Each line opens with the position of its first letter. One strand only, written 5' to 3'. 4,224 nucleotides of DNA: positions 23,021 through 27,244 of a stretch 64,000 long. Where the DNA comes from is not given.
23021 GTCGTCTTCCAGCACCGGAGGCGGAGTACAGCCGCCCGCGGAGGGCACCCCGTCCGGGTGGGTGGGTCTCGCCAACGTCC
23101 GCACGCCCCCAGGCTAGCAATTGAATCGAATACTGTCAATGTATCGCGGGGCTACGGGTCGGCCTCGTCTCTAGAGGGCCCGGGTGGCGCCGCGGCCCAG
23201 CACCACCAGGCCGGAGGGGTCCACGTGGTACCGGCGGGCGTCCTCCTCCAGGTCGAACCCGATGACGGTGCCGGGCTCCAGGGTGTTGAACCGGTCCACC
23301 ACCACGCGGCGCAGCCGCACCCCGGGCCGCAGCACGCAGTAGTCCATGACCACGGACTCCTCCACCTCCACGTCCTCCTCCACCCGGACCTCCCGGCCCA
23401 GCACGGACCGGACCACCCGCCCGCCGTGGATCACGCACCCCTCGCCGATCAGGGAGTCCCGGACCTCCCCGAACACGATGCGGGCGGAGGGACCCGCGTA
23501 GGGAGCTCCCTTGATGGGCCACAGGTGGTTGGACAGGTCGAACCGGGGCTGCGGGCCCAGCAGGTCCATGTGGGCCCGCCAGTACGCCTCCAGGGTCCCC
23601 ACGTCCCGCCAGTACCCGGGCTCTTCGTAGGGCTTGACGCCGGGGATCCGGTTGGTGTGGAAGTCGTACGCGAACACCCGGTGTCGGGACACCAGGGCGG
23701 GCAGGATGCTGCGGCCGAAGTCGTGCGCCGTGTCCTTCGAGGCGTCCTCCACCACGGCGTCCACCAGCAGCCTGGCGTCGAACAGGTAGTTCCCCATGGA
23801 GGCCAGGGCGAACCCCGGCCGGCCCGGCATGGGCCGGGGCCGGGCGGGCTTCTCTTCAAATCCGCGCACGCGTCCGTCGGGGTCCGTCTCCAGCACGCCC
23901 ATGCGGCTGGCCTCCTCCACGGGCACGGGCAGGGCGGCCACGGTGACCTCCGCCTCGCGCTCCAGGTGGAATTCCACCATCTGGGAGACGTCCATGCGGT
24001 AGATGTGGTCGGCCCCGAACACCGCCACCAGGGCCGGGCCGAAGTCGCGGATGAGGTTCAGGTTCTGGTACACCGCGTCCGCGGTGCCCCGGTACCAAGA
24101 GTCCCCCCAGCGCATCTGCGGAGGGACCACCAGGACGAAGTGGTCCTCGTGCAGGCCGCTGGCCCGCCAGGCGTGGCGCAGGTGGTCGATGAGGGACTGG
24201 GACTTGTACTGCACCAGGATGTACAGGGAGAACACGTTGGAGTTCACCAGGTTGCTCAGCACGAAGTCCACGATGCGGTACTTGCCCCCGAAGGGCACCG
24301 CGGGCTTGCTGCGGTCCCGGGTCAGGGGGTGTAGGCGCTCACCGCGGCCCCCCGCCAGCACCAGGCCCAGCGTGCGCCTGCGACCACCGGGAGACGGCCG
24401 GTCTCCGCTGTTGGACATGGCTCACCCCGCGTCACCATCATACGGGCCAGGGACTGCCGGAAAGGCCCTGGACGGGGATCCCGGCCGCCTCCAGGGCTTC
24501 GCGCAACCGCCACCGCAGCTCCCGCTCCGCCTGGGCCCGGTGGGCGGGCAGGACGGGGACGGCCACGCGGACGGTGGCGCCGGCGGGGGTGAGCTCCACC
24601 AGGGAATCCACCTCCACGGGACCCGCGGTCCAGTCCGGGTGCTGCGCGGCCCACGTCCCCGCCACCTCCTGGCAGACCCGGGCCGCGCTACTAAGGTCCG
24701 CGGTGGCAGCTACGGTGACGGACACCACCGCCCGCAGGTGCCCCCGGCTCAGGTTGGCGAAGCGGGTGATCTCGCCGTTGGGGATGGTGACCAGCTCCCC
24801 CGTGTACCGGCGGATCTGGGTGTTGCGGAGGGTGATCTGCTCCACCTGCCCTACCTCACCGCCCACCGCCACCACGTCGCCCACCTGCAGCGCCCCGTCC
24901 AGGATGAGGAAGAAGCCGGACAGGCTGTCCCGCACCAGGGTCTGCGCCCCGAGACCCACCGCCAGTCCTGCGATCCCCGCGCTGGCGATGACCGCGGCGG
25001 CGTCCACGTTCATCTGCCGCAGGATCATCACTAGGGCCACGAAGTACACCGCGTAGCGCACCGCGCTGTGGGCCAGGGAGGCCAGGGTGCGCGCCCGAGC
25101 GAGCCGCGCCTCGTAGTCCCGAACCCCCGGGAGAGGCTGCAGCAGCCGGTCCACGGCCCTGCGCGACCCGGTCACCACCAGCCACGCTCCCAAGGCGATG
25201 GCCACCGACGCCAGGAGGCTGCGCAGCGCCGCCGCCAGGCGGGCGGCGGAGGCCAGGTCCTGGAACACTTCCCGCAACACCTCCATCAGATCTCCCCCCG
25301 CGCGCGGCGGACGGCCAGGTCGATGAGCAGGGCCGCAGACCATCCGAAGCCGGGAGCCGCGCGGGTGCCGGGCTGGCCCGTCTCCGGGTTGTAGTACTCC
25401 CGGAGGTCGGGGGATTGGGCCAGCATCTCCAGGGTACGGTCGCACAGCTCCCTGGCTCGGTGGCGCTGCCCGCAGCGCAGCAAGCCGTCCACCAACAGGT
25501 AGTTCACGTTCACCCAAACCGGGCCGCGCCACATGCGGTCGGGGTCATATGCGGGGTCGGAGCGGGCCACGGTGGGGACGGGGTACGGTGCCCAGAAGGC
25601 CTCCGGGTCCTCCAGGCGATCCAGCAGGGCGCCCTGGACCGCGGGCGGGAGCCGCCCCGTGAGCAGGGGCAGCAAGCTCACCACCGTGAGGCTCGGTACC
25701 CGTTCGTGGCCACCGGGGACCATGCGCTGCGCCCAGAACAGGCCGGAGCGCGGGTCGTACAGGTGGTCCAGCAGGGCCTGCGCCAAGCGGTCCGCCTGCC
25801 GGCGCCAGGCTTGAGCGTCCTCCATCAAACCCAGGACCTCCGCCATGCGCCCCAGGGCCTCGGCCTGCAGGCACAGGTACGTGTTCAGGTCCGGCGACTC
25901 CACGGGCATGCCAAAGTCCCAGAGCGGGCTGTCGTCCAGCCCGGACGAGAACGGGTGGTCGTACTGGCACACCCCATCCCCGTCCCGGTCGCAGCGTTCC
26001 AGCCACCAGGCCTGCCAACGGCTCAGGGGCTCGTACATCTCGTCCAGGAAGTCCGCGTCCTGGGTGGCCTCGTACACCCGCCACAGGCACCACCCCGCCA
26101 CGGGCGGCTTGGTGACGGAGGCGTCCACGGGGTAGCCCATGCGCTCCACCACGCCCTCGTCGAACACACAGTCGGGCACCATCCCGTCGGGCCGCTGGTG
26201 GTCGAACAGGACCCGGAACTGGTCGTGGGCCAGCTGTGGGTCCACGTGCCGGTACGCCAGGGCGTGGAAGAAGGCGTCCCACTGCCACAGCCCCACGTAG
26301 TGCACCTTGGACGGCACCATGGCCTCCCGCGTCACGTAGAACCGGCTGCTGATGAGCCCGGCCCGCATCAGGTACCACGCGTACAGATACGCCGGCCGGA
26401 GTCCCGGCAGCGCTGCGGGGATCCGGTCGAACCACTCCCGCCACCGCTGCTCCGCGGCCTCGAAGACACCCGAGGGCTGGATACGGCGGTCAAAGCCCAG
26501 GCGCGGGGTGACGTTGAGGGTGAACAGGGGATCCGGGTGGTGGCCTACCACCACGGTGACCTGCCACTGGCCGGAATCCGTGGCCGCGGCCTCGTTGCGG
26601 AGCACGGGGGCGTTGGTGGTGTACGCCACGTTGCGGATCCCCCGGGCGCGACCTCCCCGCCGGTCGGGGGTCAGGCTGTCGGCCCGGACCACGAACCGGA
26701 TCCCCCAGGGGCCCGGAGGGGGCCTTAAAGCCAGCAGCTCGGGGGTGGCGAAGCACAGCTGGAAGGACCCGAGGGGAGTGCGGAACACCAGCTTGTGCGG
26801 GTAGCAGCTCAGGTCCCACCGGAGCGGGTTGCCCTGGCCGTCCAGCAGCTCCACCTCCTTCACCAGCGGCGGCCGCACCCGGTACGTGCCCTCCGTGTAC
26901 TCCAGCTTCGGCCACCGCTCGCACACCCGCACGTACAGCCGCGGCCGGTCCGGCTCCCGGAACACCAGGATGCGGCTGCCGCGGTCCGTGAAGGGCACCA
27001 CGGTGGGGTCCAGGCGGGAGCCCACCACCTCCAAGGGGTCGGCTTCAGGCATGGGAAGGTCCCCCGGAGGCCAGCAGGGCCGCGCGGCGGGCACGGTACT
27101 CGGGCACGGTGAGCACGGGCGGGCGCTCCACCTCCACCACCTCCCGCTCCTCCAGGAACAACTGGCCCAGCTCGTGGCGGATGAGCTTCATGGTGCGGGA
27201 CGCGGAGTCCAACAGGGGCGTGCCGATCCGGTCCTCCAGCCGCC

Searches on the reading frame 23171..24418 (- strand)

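Call 38: search_protein_families(library=pfam, proteins=[window:23171-24418:-])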
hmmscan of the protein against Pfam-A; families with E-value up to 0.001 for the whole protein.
window:23171-24418:- (415 aa): 6 families
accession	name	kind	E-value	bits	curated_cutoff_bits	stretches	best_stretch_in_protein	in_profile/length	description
PF00483.29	NTP_transferase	-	1.3e-58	199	21.2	1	18-286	2-242/245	Nucleotidyl transferase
PF24894.1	Hexapep_GlmU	-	5.2e-26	91.2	23.3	1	317-406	14-103/104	GlmU-like, C-terminal hexapeptide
PF25247.1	LbH_GLGC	-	5.9e-08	33.2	27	1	310-358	4-52/135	GLGC left-handed parallel beta-helix domain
PF25084.1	LbH_EIF2B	-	8.7e-06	26.1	54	1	321-380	21-81/105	EIF2B subunit epsilon LbH domain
PF12804.13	NTP_transf_3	-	0.0007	20.2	27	0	18-78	1-56/160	MobA-like NTP transferase domain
PF00132.30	Hexapep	-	0.00093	19.2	27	0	338-370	2-35/36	Bacterial transferase hexapeptide (six repeats)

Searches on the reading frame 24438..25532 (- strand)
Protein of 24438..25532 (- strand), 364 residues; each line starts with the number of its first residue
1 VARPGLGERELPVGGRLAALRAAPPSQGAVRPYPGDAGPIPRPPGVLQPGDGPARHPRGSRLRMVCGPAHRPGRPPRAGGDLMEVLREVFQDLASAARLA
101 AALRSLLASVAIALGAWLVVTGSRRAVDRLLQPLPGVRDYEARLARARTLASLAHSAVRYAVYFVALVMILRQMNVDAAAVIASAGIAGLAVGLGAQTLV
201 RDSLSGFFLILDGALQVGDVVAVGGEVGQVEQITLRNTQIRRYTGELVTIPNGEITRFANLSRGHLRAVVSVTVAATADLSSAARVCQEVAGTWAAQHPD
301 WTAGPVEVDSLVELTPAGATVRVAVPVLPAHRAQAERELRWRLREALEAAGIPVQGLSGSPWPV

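Call 38: search_protein_families(library=pfam, proteins=[window:24438-25532:-])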
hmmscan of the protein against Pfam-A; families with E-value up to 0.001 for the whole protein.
window:24438-25532:- (364 aa): 2 families
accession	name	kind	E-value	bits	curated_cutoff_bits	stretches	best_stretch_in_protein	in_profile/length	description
PF00924.24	MS_channel_2nd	-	5.5e-18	65.3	20.2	1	199-263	2-68/68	Mechanosensitive ion channel, beta-domain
PF21088.3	MS_channel_1st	-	9.3e-10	38.8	23.1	1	158-197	3-42/42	Mechanosensitive ion channel, transmembrane helices 2/3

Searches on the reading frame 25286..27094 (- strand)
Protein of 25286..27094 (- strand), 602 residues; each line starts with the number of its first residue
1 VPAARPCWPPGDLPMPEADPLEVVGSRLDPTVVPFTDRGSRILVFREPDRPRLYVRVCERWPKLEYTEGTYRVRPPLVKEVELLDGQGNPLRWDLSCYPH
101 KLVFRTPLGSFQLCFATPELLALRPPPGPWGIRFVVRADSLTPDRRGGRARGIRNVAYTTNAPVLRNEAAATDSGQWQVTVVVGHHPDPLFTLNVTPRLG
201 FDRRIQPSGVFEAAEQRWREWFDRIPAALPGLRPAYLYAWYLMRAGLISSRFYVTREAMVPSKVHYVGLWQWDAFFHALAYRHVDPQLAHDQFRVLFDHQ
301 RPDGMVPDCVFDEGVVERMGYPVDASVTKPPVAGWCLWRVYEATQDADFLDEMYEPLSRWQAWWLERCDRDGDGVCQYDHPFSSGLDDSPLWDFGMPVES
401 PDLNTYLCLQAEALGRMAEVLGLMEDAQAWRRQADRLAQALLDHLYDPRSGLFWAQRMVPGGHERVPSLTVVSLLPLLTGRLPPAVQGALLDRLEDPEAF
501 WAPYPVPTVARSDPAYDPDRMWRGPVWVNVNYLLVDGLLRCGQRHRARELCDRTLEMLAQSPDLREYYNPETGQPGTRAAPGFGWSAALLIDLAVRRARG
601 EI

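Call 14: search_protein_families(library=pfam, proteins=[window:25286-27094:-])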
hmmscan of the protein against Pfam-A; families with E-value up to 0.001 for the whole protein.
window:25286-27094:- (602 aa): 4 families
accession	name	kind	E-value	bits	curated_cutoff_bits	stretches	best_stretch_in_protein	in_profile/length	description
PF22422.2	MGH1-like_GH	-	4.4e-83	280.2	27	1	266-586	1-356/356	Mannosylglycerate hydrolase MGH1-like glycoside hydrolase domain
PF03200.22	Glyco_hydro_63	-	2.1e-18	66.8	22.4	1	464-588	341-485/492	Glycosyl hydrolase family 63 C-terminal domain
PF01204.24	Trehalase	-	3.4e-11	43.1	21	1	402-591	308-505/512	Trehalase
PF17389.8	Bac_rhamnosid6H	-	1.6e-08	34.7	24.5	1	287-458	63-219/339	Bacterial alpha-L-rhamnosidase 6 hairpin glycosidase domain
